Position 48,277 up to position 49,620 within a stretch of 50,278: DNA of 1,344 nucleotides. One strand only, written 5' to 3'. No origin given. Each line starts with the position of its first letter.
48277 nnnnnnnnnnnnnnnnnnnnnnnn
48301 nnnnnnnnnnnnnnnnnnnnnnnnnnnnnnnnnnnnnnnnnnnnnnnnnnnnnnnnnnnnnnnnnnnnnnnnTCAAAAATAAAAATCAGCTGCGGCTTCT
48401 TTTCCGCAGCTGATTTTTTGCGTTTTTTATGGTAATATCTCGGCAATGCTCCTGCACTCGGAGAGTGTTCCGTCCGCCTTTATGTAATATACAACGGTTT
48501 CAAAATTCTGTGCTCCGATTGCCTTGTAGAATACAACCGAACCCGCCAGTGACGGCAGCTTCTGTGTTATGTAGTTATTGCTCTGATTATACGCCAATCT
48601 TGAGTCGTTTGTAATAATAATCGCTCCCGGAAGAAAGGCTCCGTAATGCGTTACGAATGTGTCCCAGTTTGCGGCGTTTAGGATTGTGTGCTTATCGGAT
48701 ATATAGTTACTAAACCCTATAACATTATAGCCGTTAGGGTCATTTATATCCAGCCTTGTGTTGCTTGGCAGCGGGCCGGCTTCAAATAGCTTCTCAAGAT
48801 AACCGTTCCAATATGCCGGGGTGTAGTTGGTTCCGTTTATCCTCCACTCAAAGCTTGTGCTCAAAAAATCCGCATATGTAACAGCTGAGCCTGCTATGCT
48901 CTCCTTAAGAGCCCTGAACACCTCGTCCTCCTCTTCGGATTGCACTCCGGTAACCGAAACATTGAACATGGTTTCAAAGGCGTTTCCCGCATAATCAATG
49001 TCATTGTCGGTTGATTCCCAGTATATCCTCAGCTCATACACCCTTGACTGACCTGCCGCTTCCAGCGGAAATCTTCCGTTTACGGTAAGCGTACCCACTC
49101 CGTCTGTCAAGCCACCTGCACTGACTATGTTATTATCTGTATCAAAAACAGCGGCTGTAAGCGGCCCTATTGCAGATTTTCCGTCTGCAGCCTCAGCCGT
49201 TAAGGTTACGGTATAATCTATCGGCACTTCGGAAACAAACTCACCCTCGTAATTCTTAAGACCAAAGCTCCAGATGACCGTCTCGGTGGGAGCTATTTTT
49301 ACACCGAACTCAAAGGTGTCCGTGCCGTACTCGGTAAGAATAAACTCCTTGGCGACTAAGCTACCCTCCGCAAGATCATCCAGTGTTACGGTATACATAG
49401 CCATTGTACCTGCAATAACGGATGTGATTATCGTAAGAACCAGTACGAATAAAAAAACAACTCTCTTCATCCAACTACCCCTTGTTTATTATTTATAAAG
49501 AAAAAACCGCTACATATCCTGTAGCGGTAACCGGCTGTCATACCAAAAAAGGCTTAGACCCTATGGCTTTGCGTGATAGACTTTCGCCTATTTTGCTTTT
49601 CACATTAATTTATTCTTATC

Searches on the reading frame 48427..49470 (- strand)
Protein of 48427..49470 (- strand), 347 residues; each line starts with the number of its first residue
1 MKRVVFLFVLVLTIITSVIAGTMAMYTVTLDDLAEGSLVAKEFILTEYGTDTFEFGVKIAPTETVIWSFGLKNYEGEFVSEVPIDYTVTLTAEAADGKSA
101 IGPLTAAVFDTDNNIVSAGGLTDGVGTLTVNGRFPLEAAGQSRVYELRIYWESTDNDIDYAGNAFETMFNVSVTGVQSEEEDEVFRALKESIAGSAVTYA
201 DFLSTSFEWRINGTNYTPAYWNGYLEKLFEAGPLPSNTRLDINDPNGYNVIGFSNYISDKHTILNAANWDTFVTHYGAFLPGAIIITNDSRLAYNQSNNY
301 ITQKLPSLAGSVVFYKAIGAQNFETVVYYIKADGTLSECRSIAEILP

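Call 10: search_protein_families(library=pfam, proteins=[window:48427-49470:-], max_evalue=0.1)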
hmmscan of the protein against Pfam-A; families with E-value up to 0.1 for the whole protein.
window:48427-49470:- (347 aa): 0 families

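Call 11: search_protein_families(library=ncbifam, proteins=[window:48427-49470:-], max_evalue=1)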
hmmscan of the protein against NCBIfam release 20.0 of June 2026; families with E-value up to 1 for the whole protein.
window:48427-49470:- (347 aa): 0 families

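Call 12: find_homologous_proteins(query=window:48427-49470:-)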
Query window:48427-49470:- (347 aa): 6 proteins with E <= 0.001 among 5735 candidates.
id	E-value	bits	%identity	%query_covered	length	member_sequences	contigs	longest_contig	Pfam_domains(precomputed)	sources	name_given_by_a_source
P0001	1.4e-221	753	98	100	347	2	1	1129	-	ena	-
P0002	2.8e-62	229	41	96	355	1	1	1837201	-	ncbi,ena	-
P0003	4.9e-44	169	50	51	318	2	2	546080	PF00553.26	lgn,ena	-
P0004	2.9e-39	153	48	51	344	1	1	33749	-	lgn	-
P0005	1.1e-35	141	46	51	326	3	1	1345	PF00553.26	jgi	-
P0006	1.2e-33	135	44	51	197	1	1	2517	-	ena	-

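Call 13: find_encoding_contigs(protein=P0002, flank=4000, max_places=3)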
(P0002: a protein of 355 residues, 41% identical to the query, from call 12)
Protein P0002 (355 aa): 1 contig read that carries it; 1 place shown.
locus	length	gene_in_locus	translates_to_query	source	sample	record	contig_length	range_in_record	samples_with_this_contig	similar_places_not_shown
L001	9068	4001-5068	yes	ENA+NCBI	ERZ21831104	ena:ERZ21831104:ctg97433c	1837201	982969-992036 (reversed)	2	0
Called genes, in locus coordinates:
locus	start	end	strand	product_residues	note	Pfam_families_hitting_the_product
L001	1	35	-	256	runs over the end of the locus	PF13489:Methyltransf_23 (weak), PF00398:RrnaAD (weak), PF08241:Methyltransf_11, PF08242:Methyltransf_12, PF13649:Methyltransf_25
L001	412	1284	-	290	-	PF02541:Ppx-GppA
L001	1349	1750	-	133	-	PF04977:DivIC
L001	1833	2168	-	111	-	PF09578:Spore_YabQ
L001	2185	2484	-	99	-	PF07873:YabP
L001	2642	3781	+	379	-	PF11258:DUF3048, PF17479:DUF3048_C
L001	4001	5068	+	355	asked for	-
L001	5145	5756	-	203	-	PF05103:DivIVA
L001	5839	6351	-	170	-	PF04472:SepF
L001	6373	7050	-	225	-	PF01168:Ala_racemase_N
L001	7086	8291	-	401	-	PF26018:BSH_RND_rel, PF26011:Beta-barrel_RND_rel (faint)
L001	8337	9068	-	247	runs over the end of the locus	PF04542:Sigma70_r2, PF04545:Sigma70_r4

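Call 14: find_encoding_contigs(protein=P0003, flank=4000, max_places=3)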
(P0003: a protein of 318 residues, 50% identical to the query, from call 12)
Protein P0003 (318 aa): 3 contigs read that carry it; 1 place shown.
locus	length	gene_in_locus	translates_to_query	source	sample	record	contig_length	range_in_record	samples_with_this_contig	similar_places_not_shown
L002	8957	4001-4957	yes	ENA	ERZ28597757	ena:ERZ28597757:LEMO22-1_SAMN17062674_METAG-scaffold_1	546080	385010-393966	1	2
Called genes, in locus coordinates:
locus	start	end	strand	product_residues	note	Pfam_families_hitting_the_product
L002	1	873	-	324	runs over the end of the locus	-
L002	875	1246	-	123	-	-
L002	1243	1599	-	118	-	-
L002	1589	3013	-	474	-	PF00672:HAMP, PF00512:HisKA, PF02518:HATPase_c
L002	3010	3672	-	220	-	PF00072:Response_reg, PF00486:Trans_reg_C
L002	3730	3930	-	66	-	-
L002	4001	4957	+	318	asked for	PF00553:CBM_2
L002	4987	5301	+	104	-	-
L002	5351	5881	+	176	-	-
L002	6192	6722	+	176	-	PF10502:Peptidase_S26 (faint)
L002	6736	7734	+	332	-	-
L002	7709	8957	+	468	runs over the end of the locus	-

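Call 15: find_encoding_contigs(protein=P0004, flank=4000, max_places=3)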
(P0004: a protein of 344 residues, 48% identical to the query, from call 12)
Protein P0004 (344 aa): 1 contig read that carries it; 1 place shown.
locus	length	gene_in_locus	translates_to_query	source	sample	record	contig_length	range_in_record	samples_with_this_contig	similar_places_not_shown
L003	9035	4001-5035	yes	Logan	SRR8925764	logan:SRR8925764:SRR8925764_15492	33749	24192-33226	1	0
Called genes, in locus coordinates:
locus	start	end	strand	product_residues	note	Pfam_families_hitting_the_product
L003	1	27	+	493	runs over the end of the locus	PF00590:TP_methylase, PF01503:PRA-PH (faint), PF03819:MazG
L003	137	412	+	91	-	PF00216:Bac_DNA_binding, PF18291:HU-HIG (weak)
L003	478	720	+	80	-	PF01479:S4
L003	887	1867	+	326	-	PF08486:SpoIID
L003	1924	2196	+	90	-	PF07873:YabP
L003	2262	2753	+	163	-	PF09578:Spore_YabQ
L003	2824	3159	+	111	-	PF04977:DivIC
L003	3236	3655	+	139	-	PF00575:S1, PF23459:S1_RRP5 (weak)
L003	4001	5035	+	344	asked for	-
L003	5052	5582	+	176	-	-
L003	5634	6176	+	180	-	-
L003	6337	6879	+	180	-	-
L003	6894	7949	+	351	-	-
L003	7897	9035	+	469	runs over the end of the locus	-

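Call 17: find_encoding_contigs(protein=P0001, flank=4000, max_places=3)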
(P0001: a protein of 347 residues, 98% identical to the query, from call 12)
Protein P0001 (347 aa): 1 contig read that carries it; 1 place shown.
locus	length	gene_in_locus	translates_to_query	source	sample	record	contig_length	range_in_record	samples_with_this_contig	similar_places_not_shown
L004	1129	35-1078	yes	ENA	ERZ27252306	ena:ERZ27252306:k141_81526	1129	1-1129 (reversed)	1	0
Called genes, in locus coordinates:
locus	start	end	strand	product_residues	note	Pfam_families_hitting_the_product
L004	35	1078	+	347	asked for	-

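Call 40: find_related_loci(query=A1, collection=genome_contigs, flank=3000)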
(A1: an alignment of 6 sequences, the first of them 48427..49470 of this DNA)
Query A1 (347 aa) in genome_contigs; peptide patterns used: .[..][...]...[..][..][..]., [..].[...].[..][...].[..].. (x = any residue, [..] = any of these).
87 stretches matched a pattern; 57 encode a relative of the query (tblastn E <= 1e-3); 56 distinct loci.
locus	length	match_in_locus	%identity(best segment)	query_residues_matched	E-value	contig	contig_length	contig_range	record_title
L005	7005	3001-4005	41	15-347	3e-64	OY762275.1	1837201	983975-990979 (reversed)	MAG: Christensenellaceae bacterium isolate e5ac81be-658e-4384-8ac4-b2a27386532d genome assembly, chromosome: 1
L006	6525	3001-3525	49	1-177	3e-48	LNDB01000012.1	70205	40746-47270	MAG: Candidatus Dichloromethanomonas elyunquensis isolate RM contig000012, whole genome shotgun sequence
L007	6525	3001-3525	52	1-177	5e-48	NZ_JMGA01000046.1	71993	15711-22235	Desulfosporosinus sp. HMP52 Desulfosporosinus_HMP51_contig_49, whole genome shotgun sequence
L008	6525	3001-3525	48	1-177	8e-48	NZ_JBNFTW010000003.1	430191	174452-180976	Desulfosporosinus sp. SYSU MS00001 NODE_3_length_430191_cov_36.111244, whole genome shotgun sequence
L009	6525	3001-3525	48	1-177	8e-48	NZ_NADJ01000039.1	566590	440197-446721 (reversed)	Desulfosporosinus sp. FKB FKB_QYN_aSRB_gapCloser.final_scaffold_39, whole genome shotgun sequence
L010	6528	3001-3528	47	1-178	3e-47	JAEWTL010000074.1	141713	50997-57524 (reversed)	MAG: Bacillota bacterium isolate OH_SDB_141 k127_850579, whole genome shotgun sequence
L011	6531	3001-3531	49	1-178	4e-47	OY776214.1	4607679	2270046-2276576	MAG: uncultured Sporobacter sp. isolate 345903d0-cd28-47e6-9f6f-9f74e2cead0e genome assembly, chromosome: 1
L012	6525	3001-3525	52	1-177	3e-47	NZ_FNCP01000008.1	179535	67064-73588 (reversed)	Desulfosporosinus hippei DSM 8344, whole genome shotgun sequence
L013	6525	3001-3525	48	1-177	7e-47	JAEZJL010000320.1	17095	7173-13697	MAG: Bacillota bacterium isolate OH_CDB_236 k127_88388, whole genome shotgun sequence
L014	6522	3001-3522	47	1-177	1e-46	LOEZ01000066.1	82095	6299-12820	MAG: Gracilibacter sp. BRH_c7a BRHa_1004811, whole genome shotgun sequence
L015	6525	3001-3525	49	1-177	9e-47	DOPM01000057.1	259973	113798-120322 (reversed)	MAG TPA_asm: Desulfosporosinus sp. isolate UBA8487 contig_362, whole genome shotgun sequence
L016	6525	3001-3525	44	1-177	1e-46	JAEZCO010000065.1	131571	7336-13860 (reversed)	MAG: Bacillota bacterium isolate OH_CBrB_255 k127_3181864, whole genome shotgun sequence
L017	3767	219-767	46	1-182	7e-47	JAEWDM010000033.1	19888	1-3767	MAG: Bacillota bacterium isolate OH_PBB_98 k127_161843, whole genome shotgun sequence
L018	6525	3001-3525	46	1-177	3e-46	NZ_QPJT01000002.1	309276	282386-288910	Anaerobacterium chartisolvens strain DSM 27016 Ga0244570_102, whole genome shotgun sequence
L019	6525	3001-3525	51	1-177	3e-46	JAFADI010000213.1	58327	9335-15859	MAG: Bacillota bacterium isolate OH_SBB_72 k127_313577, whole genome shotgun sequence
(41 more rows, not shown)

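Call 46: predict_structure(alignment_id=A1)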
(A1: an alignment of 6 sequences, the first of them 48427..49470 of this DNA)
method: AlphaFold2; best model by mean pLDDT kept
length: 347 residues; sequences in the alignment: 6
mean_pLDDT: 58.6   pTM: 0.45
mean pLDDT of the five models: 58.6, 56.2, 54.6, 54.0, 52.1
residues with pLDDT >= 90: 2; 70-90: 105; 50-70: 121; < 50: 119
segments of 3 or more residues with pLDDT < 50: 20-38, 191-197, 203-283, 319-322
pLDDT, mean of each block of 10 residues (from residue 1): 63 57 32 41 71 68 79 71 79 85 86 85 83 69 86 63 72 75 54 47 44 34 36 33 34 32 32 31 51 56 59 57 62 65 64
secondary structure, 60 per line:
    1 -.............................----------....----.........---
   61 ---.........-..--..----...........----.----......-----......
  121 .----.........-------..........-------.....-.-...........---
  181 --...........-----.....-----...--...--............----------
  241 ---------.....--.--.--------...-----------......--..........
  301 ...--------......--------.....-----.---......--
elements in order: H2-30 E41-44 E49-57 E64-72 E84-94 E104-109 E115-121 E126-134 E142-151 H159-163 E167-177 H183-193 H199-203 E209-211 E214-216 H219-230 E250-254 E283-288 H291-303 E312-317 E326-330 H342-345

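Call 49: fold_search(model_id=the predicted structure, library=pdb)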
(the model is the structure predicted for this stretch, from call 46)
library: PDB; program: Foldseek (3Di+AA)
matches with E <= 10: 1665; with E <= 0.001: 50
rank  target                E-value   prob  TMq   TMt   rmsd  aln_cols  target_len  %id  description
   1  7vrn_I                3.3e-05  1.00  0.20  0.17   7.2       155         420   14  Structure of infectious bursal disease virus Gt strain (released 2022-03-30)
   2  7zvo                  3.5e-05  1.00  0.18  0.39   8.5       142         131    9  Structure of CBM BT0996-C from Bacteroides thetaiotaomicron (released 2023-02-08)
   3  4jdm_B                3.9e-05  1.00  0.23  0.29  16.3       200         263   16  Secreted Chlamydial Protein PGP3, full-length (released 2013-06-05)
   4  3afg_B                5.0e-05  1.00  0.20  0.15   6.0       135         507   14  Crystal structure of ProN-Tk-SP from Thermococcus kodakaraensis (released 2010-08-04)
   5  3jqw_C                9.6e-05  1.00  0.21  0.50   5.2       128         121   12  Crystal structure of Clostridium histolyticum colH collagenase collagen-binding domain 3 at 2 Angstrom resolution in p (released 2010-09-29)
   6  3jqw_A                1.4e-04  1.00  0.20  0.46   5.3       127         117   13  Crystal structure of Clostridium histolyticum colH collagenase collagen-binding domain 3 at 2 Angstrom resolution in p (released 2010-09-29)
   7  9i0y_a                1.4e-04  0.99  0.16  0.38  10.4       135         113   11  Recombinant Ena2A fibers (released 2025-03-12)
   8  9ib9_B                1.5e-04  1.00  0.22  0.43   6.5       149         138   12  Tumor necrosis factor-like lectin PLTL from Photorhabdus laumondii in complex with B Lewis b pentasaccharide (released 2025-10-29)
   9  9k3n_AA               1.5e-04  0.99  0.20  0.32  11.2       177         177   11  The structure of Salmonella phage PJNS002 (released 2025-08-13)
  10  9i0y_0                1.6e-04  0.99  0.16  0.38  10.4       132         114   12  Recombinant Ena2A fibers (released 2025-03-12)
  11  7vyv_A                1.7e-04  0.72  0.15  0.08  21.5       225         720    9  Cryo-EM structure of Depo32, a Klebsiella phage depolymerase targets the K2 serotype K. pneumoniae (released 2023-08-30)
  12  3jqw_B                1.9e-04  1.00  0.21  0.49   5.3       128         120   13  Crystal structure of Clostridium histolyticum colH collagenase collagen-binding domain 3 at 2 Angstrom resolution in p (released 2010-09-29)
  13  9ib7_B                1.9e-04  1.00  0.19  0.40   7.9       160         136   11  Tumor necrosis factor-like lectin PLTL from Photorhabdus laumondii in complex with Blood group B trisaccharide (released 2025-10-29)
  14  8iq9_B                1.9e-04  0.99  0.18  0.13   9.1       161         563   11  Crystal structure of trimeric K2-2 TSP in complex with tetrasaccharide and octasaccharide (released 2024-02-21)
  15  7qx5                  2.0e-04  1.00  0.24  0.15   5.9       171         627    8  mosquitocidal Cry11Aa-Y449F determined at pH 7 from naturally-occurring nanocrystals by Serial femtosecond crystallograp (released 2022-07-27)
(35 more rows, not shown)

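Call 51: search_protein_families(library=ncbifam, proteins=[L003:6337-6879:+, L003:6894-7949:+, L002:7709-8956:+, L003:5052-5582:+, L002:6192-6722:+], max_evalue=0.01)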
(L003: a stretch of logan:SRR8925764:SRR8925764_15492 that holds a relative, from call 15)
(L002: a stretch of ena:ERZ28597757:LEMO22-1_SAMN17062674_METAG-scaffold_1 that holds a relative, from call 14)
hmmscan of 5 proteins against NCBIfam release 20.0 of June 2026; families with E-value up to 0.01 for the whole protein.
L003:6337-6879:+ (180 aa): 3 families
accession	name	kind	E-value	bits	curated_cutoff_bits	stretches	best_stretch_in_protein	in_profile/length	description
NF046067.1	SigPepSipWBacil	equivalog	4.4e-28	98.2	190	1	60-174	14-126/189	signal peptidase I SipW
TIGR02228.1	sigpep_I_arch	equivalog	7.9e-23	81.1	51.85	1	58-174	10-119/158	signal peptidase I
TIGR02227.1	sigpep_I_bact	equivalog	2.4e-06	27.5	47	1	82-138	18-77/162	signal peptidase I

L003:6894-7949:+ (351 aa): 12 families
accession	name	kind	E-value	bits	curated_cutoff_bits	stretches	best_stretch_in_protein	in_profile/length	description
TIGR03522.1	GldA_ABC_ATP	equivalog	4.6e-08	32.9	402.6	1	44-262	15-232/301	gliding motility-associated ABC transporter ATP-binding subunit GldA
NF010061.0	PRK13538.1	equivalog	2.5e-06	27.1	195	1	34-178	10-149/211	cytochrome c biogenesis heme-transporting ATPase CcmA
TIGR01188.1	drrA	subfamily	5.5e-06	25.9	312.45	1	46-271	8-233/302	daunorubicin resistance ABC transporter, ATP-binding protein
TIGR03608.1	L_ocin_972_ABC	subfamily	1.5e-05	24.5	254.85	1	41-227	8-199/206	putative bacteriocin export ABC transporter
TIGR03740.1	galliderm_ABC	subfamily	2.4e-05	24.1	309.75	1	40-248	9-210/223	lantibiotic protection ABC transporter ATP-binding subunit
TIGR01189.1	ccmA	equivalog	0.00068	19.4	131.6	1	43-169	12-134/198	heme ABC exporter ATP-binding protein CcmA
NF047565.1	PSM_export_PmtA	equivalog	0.0013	18.1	350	1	46-256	16-222/282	phenol-soluble modulin export ABC transporter ATP-binding protein PmtA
NF007027.0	PRK09493.1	equivalog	0.0019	17.6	379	1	42-249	12-223/240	glutamine ABC transporter ATP-binding protein GlnQ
NF010157.0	PRK13636.1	equivalog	0.002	17.3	463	0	34-249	9-229/285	cobalt transporter ATP-binding subunit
NF040840.2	tungstate_WtpC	equivalog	0.0041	16.4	440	1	46-143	15-111/347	tungstate ABC transporter ATP-binding protein WtpC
TIGR02673.1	FtsE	equivalog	0.0043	16.8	264.85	1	42-235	13-210/214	cell division ATP-binding protein FtsE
NF038007.1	ABC_ATP_DarD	equivalog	0.0044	16.5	375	1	44-222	18-201/218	darobactin export ABC transporter ATP-binding protein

L002:7709-8956:+ (416 aa): 3 families
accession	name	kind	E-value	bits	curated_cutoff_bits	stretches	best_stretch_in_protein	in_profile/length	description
TIGR02227.1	sigpep_I_bact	equivalog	0.00027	20.9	47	1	335-393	21-83/162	signal peptidase I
NF046067.1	SigPepSipWBacil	equivalog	0.0037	16.9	190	1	296-386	5-91/189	signal peptidase I SipW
NF010524.0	PRK13922.14-4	equivalog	0.0054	15.9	332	0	317-397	181-243/270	rod shape-determining protein MreC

L003:5052-5582:+ (176 aa): 0 families

L002:6192-6722:+ (176 aa): 3 families
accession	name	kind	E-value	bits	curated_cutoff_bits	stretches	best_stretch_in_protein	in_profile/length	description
NF046067.1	SigPepSipWBacil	equivalog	4.3e-29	101.4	190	1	45-175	4-132/189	signal peptidase I SipW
TIGR02228.1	sigpep_I_arch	equivalog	1.2e-23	83.7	51.85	1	48-175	6-125/158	signal peptidase I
TIGR02227.1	sigpep_I_bact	equivalog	1.3e-07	31.6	47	1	79-137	19-80/162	signal peptidase I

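Call 52: search_protein_families(library=pfam, proteins=[L003:6337-6879:+, L003:6894-7949:+, L002:7709-8956:+, L003:5052-5582:+, L002:4001-4957:+], max_evalue=0.01)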
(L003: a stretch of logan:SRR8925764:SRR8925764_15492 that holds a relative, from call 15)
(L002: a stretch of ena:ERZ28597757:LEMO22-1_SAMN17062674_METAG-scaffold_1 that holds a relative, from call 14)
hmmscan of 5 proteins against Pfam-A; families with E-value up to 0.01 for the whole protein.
L003:6337-6879:+ (180 aa): 1 family
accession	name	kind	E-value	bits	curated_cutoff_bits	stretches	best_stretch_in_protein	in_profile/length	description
PF10502.14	Peptidase_S26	-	7.7e-05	23.1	22.9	1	83-128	22-70/168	Signal peptidase, peptidase S26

L003:6894-7949:+ (351 aa): 0 families

L002:7709-8956:+ (416 aa): 0 families

L003:5052-5582:+ (176 aa): 0 families

L002:4001-4957:+ (318 aa): 2 families
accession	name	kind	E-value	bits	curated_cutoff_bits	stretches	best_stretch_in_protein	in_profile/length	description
PF00553.25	CBM_2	-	5.2e-11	43.2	24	1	194-301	3-99/101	Cellulose binding domain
PF09478.16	CBM49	-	9.4e-05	23.1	23.4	1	194-282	3-76/80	Carbohydrate binding domain CBM49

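Call 67: find_related_loci(query=A1, collection=metagenome_contigs, flank=1500)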
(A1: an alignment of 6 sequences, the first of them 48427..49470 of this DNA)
Query A1 (347 aa) in metagenome_contigs; peptide patterns used: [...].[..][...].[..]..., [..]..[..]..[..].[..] (x = any residue, [..] = any of these).
273 stretches matched a pattern; 39 encode a relative of the query (tblastn E <= 1e-3); 39 distinct loci.
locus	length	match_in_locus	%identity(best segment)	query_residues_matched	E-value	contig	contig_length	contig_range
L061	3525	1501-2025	47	1-177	9e-48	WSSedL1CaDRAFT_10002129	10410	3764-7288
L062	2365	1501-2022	47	1-177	5e-47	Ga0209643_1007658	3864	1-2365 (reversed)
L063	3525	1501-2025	49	1-177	3e-47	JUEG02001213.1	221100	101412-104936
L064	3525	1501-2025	51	1-177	5e-47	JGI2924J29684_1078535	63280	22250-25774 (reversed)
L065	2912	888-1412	51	1-177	1e-46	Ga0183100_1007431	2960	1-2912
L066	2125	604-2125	46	1-178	3e-46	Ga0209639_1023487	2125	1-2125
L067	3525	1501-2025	48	1-177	1e-45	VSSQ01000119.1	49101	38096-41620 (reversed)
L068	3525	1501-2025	47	1-177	1e-45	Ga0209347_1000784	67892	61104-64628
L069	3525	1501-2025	48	1-177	5e-45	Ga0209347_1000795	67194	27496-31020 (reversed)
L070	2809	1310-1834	48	1-177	5e-45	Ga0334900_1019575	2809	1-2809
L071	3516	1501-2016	50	1-175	2e-44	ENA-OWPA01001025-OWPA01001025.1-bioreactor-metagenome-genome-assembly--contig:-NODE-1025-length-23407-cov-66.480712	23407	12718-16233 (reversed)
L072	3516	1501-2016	50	1-175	2e-44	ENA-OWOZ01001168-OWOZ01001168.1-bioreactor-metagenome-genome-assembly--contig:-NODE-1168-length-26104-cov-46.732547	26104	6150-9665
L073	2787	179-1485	48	1-180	4e-44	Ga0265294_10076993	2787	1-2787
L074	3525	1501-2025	44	1-177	6e-44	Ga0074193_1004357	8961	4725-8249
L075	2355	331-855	47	1-177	2e-43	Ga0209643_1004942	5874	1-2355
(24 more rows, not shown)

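Call 72: search_solved_structures(query=A1, max_evalue=10)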
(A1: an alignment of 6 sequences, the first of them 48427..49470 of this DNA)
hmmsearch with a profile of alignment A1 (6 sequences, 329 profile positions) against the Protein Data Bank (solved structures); distinct sequences matched with E-value up to 10: 9.
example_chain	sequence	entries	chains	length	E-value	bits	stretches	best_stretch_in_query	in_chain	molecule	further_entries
8oye_A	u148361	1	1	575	8.5e-05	25.2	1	213-279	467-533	Chitodextrinase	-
8ose_A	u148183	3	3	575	8.5e-05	25.2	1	213-279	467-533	Chitodextrinase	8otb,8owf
3ndy_E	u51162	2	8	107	0.00043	22.9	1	200-257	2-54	Endoglucanase D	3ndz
6bt9_A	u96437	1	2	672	0.015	17.8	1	150-257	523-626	Chitinase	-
6qfs_A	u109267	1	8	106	0.099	15.1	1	218-257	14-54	Exoglucanase/xylanase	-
1exg_A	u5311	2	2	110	0.14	14.7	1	218-256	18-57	EXO-1,4-BETA-D-GLYCANASE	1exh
5l33_A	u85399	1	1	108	0.14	14.7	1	189-251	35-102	denovo NTF2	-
5eo9_A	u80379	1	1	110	0.66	12.4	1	92-155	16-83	Dpr6, isoform C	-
3bqw_A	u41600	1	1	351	0.66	12.4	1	233-296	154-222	Putative capsid protein of prophage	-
